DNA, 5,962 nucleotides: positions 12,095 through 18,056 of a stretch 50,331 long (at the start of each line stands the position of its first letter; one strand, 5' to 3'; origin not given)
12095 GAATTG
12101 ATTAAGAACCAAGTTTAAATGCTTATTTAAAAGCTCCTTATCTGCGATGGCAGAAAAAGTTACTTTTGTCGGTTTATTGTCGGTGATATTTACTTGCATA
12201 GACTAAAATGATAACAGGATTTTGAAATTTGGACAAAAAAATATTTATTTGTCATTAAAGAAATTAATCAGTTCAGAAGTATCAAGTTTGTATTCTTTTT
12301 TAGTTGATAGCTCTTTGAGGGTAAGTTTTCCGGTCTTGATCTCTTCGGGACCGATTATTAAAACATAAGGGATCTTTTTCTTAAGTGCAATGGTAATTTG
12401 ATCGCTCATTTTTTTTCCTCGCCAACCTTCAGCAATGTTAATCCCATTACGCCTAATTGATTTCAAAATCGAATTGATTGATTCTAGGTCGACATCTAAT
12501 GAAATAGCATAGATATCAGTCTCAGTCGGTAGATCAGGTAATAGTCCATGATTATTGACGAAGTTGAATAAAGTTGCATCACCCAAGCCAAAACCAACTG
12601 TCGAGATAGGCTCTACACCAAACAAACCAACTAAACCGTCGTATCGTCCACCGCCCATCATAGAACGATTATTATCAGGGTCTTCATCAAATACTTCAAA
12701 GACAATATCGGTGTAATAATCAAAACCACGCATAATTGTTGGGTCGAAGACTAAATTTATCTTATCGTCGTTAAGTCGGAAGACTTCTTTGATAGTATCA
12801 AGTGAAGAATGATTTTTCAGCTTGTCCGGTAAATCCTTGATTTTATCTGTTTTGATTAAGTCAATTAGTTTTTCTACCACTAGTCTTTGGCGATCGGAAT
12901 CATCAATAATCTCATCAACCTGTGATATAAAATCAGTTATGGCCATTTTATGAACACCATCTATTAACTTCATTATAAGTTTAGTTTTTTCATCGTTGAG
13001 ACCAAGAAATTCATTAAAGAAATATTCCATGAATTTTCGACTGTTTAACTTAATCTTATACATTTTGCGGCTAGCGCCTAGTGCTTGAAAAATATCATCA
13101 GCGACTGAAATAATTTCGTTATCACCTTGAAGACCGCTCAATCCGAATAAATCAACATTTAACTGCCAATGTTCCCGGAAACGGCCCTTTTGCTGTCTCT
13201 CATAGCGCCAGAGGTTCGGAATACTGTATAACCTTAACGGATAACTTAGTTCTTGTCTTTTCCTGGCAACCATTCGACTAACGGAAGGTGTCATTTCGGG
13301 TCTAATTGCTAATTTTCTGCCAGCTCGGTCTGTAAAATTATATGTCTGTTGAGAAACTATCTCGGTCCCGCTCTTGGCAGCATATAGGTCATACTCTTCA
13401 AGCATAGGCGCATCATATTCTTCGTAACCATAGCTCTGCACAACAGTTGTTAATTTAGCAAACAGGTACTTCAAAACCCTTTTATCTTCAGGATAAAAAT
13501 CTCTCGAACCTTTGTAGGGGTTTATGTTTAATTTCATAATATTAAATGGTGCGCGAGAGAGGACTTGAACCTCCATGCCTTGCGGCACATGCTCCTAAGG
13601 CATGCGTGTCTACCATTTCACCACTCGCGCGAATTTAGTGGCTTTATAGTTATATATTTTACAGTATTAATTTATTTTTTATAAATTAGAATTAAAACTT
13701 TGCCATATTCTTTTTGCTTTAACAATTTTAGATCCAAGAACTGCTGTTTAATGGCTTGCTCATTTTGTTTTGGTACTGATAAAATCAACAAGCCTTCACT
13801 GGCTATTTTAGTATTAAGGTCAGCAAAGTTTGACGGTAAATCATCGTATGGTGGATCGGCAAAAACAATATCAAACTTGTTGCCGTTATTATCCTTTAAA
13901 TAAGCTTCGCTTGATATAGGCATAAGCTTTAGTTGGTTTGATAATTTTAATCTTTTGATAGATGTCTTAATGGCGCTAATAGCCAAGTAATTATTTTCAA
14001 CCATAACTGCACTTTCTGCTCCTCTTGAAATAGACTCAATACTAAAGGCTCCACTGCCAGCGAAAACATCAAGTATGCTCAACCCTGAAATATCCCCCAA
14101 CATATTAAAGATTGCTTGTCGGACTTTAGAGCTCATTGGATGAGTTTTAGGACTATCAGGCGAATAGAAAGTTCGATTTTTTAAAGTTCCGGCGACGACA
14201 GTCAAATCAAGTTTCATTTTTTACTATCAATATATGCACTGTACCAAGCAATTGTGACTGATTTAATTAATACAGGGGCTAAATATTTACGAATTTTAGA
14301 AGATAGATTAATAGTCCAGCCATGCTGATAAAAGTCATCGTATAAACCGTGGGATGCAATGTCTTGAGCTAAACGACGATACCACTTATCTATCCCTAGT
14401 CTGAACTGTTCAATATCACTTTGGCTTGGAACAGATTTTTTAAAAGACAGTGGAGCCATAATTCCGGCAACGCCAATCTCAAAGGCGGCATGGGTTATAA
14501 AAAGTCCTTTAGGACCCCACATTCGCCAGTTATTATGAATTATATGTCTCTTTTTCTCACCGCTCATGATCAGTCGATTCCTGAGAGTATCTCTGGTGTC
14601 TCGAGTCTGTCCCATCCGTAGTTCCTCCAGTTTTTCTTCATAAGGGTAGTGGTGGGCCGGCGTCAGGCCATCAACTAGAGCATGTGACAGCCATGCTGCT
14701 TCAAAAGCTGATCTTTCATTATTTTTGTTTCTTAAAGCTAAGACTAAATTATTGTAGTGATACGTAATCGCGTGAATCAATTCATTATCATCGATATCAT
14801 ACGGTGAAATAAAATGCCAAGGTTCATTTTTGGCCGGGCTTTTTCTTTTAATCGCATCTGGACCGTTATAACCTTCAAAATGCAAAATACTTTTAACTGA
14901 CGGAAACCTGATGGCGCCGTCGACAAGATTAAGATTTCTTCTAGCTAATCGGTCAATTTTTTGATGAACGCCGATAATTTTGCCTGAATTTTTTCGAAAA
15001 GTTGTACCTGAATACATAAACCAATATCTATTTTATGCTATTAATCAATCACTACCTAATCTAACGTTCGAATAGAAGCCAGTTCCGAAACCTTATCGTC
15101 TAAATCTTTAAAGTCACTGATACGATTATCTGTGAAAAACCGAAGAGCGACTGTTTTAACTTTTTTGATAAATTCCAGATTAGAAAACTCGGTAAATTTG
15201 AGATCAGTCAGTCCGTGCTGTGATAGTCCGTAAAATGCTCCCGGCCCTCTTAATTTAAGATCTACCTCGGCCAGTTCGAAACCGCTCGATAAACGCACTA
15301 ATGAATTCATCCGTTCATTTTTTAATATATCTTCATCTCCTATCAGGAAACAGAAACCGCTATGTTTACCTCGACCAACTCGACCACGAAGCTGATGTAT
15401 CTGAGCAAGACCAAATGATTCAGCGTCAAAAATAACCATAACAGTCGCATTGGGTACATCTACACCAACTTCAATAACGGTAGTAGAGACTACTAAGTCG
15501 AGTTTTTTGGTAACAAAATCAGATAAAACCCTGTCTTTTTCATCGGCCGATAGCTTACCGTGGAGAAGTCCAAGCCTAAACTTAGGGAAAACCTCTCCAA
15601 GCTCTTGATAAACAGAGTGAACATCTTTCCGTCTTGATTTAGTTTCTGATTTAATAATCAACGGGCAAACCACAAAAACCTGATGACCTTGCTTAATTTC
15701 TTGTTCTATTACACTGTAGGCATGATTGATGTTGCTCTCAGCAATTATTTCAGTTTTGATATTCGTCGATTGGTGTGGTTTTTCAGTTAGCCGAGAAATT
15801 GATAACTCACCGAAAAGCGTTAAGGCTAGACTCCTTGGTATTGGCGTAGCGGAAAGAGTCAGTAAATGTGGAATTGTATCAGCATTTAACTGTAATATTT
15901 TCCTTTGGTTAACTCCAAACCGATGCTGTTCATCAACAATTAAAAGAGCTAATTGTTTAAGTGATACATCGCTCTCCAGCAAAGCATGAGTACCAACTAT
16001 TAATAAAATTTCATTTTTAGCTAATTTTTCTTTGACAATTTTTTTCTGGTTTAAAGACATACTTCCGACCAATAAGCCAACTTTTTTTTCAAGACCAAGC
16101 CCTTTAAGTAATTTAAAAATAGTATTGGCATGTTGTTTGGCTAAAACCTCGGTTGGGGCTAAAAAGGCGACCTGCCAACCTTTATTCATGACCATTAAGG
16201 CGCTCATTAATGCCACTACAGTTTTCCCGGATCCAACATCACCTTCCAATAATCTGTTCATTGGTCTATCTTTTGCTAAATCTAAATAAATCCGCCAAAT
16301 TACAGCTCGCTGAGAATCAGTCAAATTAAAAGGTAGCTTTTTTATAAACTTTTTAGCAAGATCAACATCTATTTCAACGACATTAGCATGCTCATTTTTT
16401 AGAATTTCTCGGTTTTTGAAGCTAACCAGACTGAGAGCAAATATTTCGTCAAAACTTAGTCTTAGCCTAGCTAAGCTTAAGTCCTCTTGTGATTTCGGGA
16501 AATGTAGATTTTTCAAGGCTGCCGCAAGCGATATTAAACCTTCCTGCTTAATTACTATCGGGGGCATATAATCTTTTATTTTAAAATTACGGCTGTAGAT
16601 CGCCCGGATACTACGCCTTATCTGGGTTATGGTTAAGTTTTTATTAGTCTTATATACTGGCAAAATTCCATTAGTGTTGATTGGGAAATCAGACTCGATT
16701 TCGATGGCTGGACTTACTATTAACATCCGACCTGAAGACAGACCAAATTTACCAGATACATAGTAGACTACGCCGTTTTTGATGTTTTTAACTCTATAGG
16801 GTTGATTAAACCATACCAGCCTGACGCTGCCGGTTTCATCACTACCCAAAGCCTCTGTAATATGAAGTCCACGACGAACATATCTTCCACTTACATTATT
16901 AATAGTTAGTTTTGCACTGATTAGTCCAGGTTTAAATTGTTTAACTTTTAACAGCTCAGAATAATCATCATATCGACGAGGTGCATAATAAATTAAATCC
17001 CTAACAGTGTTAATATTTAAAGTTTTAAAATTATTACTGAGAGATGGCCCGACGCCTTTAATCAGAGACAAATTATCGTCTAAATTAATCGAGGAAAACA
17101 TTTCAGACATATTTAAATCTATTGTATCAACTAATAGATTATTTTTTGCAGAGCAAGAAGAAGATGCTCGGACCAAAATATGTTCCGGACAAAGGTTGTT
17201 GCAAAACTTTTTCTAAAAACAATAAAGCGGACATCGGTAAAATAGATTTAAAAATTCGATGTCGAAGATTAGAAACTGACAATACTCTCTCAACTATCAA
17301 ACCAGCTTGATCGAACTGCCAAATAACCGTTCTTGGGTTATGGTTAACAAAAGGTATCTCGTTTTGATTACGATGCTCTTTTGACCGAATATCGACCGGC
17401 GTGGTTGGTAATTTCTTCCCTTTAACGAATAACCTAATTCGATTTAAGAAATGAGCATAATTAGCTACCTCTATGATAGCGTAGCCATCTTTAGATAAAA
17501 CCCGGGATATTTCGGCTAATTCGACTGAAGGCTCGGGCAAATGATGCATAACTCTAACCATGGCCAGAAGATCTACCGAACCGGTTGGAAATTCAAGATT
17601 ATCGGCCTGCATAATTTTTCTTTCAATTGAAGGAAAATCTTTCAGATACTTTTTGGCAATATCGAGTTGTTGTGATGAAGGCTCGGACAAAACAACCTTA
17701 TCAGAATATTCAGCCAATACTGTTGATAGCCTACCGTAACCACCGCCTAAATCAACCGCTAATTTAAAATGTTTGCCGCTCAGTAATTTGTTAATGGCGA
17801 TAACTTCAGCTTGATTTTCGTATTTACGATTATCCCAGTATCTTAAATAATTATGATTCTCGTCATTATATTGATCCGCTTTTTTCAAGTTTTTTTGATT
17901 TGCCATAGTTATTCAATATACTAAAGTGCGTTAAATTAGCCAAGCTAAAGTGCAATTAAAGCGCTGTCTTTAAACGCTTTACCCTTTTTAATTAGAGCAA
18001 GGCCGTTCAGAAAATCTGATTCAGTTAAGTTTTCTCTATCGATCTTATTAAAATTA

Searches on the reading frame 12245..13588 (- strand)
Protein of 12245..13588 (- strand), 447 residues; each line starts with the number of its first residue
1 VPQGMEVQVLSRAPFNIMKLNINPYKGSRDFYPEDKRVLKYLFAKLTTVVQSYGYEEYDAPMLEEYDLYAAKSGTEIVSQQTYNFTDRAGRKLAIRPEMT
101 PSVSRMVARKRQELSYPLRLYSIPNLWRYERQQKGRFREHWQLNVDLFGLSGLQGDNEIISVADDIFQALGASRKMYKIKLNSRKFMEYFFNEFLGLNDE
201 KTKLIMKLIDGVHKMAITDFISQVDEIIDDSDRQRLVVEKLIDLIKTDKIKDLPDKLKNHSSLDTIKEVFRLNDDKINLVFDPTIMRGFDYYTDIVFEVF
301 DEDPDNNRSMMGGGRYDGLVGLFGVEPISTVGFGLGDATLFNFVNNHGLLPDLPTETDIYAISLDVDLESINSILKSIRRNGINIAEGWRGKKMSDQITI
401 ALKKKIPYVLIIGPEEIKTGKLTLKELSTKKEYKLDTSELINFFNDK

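Call 6: search_protein_families(library=ncbifam, proteins=[window:12245-13588:-])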
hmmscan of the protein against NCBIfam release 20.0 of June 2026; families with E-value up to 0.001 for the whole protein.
window:12245-13588:- (447 aa): 26 families (the best 25 are shown)
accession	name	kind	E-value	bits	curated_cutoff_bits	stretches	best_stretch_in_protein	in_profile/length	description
TIGR00442.1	hisS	equivalog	3.7e-100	335.7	286.75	1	24-435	2-404/406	histidine--tRNA ligase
NF009085.0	PRK12420.1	equivalog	4.1e-57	194.4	540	1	23-443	5-425/426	histidine--tRNA ligase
TIGR00443.1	hisZ_biosyn_reg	equivalog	2.8e-53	181.1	271.65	1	29-336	1-304/314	ATP phosphoribosyltransferase regulatory subunit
NF008942.0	PRK12292.2-5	equivalog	1.2e-39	136.1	643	1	24-442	11-425/434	ATP phosphoribosyltransferase regulatory subunit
NF008940.0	PRK12292.2-3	equivalog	1.7e-38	132.5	450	1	23-365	4-341/404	ATP phosphoribosyltransferase regulatory subunit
NF008941.0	PRK12292.2-4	equivalog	2.1e-36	125.7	447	1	26-346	11-326/393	ATP phosphoribosyltransferase regulatory subunit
NF008936.0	PRK12292.1-3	equivalog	1.3e-35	123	492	1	19-419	2-398/406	ATP phosphoribosyltransferase regulatory subunit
NF008945.0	PRK12292.3-3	equivalog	1.2e-30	106.9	409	1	26-410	4-356/368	ATP phosphoribosyltransferase regulatory subunit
NF008939.0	PRK12292.2-1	equivalog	7.5e-27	94.1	335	1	22-335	3-311/391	ATP phosphoribosyltransferase regulatory subunit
NF009086.0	PRK12421.1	equivalog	2.5e-24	85.9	318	1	29-397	14-370/389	ATP phosphoribosyltransferase regulatory subunit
NF008938.0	PRK12292.1-6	equivalog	2.1e-23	82.9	833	1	23-333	8-313/420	ATP phosphoribosyltransferase regulatory subunit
NF008943.0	PRK12292.3-1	equivalog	1.9e-22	79.9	690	1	26-340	28-326/403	ATP phosphoribosyltransferase regulatory subunit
NF008953.0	PRK12295.1-6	equivalog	4e-21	75.4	384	2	44-172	17-141/384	ATP phosphoribosyltransferase regulatory subunit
NF008935.0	PRK12292.1-1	equivalog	5.5e-21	75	350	1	30-335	12-308/382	ATP phosphoribosyltransferase regulatory subunit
TIGR00418.1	thrS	equivalog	3.3e-14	52.7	383.65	2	354-443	472-560/565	threonine--tRNA ligase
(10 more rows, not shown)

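Call 7: search_protein_families(library=pfam, proteins=[window:12245-13588:-])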
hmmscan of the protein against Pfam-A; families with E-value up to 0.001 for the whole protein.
window:12245-13588:- (447 aa): 3 families
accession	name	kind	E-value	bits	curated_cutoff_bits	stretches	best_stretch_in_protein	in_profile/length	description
PF13393.11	tRNA-synt_His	-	4.9e-45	154.5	25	1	27-335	1-303/308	Histidyl-tRNA synthetase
PF03129.25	HGTP_anticodon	-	3.2e-11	43.7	21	1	372-445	19-92/94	Anticodon binding domain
PF00587.30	tRNA-synt_2b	-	8.1e-11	42.7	29.3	1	83-303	1-124/179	tRNA synthetase class II core domain (G, H, P, S and T)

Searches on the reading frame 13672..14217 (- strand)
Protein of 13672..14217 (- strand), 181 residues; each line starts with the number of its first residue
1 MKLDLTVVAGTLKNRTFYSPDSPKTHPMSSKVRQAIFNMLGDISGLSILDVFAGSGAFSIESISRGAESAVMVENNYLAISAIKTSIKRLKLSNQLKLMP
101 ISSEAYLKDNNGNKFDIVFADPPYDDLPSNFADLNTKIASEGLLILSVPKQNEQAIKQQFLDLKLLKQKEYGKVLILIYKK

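Call 8: search_protein_families(library=pfam, max_evalue=1e-8, proteins=[window:13672-14217:-])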
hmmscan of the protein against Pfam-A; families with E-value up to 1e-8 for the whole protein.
window:13672-14217:- (181 aa): 1 family
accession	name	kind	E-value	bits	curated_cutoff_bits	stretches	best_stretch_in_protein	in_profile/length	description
PF03602.21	Cons_hypoth95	-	2.2e-38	132.2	24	1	6-180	2-182/182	Conserved hypothetical protein 95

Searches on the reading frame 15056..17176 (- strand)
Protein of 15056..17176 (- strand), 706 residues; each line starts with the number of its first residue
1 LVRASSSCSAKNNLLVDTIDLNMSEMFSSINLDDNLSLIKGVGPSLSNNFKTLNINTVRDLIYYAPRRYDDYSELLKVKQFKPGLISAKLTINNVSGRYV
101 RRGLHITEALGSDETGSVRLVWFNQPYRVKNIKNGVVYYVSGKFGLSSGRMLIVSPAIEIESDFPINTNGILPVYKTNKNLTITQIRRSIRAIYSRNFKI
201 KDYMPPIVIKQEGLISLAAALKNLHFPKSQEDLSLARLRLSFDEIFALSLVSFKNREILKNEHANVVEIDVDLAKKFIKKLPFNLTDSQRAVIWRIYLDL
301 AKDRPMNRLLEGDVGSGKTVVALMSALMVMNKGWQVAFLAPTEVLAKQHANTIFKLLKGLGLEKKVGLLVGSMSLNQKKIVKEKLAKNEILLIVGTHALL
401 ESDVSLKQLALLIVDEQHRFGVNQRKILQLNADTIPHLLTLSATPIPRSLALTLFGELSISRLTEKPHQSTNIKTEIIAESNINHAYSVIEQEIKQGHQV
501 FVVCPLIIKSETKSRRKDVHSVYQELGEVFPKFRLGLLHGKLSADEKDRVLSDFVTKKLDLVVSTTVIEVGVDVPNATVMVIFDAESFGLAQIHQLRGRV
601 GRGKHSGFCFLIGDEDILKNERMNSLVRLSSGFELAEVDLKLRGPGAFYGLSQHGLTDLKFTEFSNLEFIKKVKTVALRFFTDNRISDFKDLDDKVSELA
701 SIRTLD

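Call 8: search_protein_families(library=pfam, max_evalue=1e-8, proteins=[window:15056-17176:-])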
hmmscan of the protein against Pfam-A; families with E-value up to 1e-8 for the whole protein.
window:15056-17176:- (706 aa): 4 families
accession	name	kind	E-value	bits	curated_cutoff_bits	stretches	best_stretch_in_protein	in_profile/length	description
PF17191.10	RecG_wedge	-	8.9e-24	84.3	23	1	38-191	4-156/162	RecG wedge domain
PF00270.35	DEAD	-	7.2e-22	78.3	26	1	289-449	4-163/167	DEAD/DEAH box helicase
PF00271.37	Helicase_C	-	1e-20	74.5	23.5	1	490-603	6-109/110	Helicase conserved C-terminal domain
PF04851.21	ResIII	-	3.2e-12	47.1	22.5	1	284-445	3-162/164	Type III restriction enzyme, res subunit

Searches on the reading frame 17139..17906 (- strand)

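Call 8: search_protein_families(library=pfam, max_evalue=1e-8, proteins=[window:17139-17906:-])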
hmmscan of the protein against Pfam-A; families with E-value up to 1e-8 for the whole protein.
window:17139-17906:- (255 aa): 4 families
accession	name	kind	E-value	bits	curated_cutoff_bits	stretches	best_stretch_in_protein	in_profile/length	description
PF08241.18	Methyltransf_11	-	2.6e-15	57.3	21.2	1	51-145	1-95/95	Methyltransferase domain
PF13649.12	Methyltransf_25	-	5.1e-13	50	27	1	51-141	2-97/97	Methyltransferase domain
PF13489.12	Methyltransf_23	-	8.7e-11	42.3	27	1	45-165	21-124/164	Methyltransferase domain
PF08242.18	Methyltransf_12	-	2.7e-10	41.3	30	1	51-142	1-97/98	Methyltransferase domain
